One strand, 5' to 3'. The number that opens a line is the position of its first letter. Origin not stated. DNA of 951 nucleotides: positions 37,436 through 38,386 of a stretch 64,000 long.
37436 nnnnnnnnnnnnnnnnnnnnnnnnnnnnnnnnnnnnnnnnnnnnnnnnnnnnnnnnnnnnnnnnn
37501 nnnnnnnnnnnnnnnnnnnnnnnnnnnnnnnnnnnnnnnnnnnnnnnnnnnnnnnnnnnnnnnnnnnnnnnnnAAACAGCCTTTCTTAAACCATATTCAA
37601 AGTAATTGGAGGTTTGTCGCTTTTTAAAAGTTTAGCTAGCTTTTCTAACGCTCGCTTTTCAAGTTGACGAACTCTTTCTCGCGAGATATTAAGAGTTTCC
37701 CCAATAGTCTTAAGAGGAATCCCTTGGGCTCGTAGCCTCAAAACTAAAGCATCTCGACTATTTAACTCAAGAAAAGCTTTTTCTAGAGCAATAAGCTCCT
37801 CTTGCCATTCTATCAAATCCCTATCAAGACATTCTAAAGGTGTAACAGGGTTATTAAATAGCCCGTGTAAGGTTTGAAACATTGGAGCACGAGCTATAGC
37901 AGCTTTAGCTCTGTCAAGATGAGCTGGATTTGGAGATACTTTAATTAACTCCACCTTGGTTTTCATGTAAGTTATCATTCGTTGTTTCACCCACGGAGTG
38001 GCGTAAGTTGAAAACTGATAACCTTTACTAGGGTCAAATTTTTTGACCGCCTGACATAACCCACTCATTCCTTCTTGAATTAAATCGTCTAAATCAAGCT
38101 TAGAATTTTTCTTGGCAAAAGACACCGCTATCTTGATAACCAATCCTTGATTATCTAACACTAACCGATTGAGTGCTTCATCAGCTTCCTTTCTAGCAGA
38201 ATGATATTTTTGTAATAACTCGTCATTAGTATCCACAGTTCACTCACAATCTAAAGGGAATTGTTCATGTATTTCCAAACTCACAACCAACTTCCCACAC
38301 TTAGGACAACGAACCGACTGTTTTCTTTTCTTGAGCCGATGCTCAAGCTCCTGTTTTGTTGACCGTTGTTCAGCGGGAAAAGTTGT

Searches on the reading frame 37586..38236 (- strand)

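Call 33: search_protein_families(library=pfam, proteins=[window:37586-38236:-], max_evalue=0.001)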
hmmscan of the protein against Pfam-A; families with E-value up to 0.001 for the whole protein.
window:37586-38236:- (216 aa): 3 families
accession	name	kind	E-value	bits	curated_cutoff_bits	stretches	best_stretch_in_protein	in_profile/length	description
PF04542.20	Sigma70_r2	-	4.6e-18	65.2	24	1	25-93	1-67/71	Sigma-70 region 2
PF04545.22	Sigma70_r4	-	9.6e-13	47.9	24.1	1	157-201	4-49/50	Sigma-70, region 4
PF13384.12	HTH_23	-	0.00046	20.4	24.6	1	163-196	8-41/50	Homeodomain-like domain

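Call 55: search_protein_families(library=ncbifam, proteins=[window:37586-38236:-], max_evalue=0.01)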
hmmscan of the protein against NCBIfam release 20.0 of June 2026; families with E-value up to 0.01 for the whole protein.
window:37586-38236:- (216 aa): 68 families (the best 25 are shown)
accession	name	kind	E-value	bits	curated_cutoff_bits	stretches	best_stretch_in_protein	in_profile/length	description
TIGR02937.1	sigma70-ECF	superfamily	1.7e-32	112.3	42.9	1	20-203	1-164/165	sigma-70 family RNA polymerase sigma factor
TIGR02997.1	Sig70-cyanoRpoD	subfamily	5.6e-29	101.3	384.5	2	10-100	64-152/298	RNA polymerase sigma factor, RpoD/SigA family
NF005693.0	PRK07500.1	equivalog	1.6e-28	99.6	315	2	14-91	34-109/289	RNA polymerase factor sigma-32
NF041931.2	MzaA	equivalog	2.7e-28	99.3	800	2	9-99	464-552/726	MZA anti-phage system associated sigma-70 family RNA polymerase sigma factor MzaA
NF005642.0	PRK07405.1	subfamily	1.1e-26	93.8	524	2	10-99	72-159/318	RNA polymerase sigma factor SigD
NF005143.0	PRK06596.1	subfamily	1e-25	90.8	241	2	6-102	36-128/285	RNA polymerase factor sigma-32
NF005785.0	PRK07598.1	equivalog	1.6e-25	89.8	554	2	14-100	169-253/415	RNA polymerase sigma factor SigC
TIGR02392.1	rpoH_proteo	equivalog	4.1e-25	88.9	323.1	2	6-101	23-114/270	RNA polymerase sigma factor RpoH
TIGR02393.1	RpoD_Cterm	equivalog_domain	8.2e-25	87.8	354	2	22-89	2-67/238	RNA polymerase sigma factor RpoD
NF004615.0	PRK05949.1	subfamily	1.4e-24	86.6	530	2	13-90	84-159/327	RNA polymerase sigma factor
NF004208.0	PRK05658.1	equivalog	2.5e-24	86.3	555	2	6-86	378-456/631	RNA polymerase sigma factor RpoD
TIGR02394.1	rpoS_proteo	equivalog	4.1e-24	85.6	378.7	2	10-93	36-117/285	RNA polymerase sigma factor RpoS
NF004207.0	PRK05657.1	equivalog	8.3e-23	81.2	394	2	12-87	81-154/329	RNA polymerase sigma factor RpoS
NF005643.0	PRK07406.1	equivalog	1.1e-22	80.7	500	2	8-91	148-229/397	RNA polymerase sigma factor RpoD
TIGR02479.1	FliA_WhiG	subfamily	3.9e-22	79.1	189.6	2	42-92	19-69/224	FliA/WhiG family RNA polymerase sigma factor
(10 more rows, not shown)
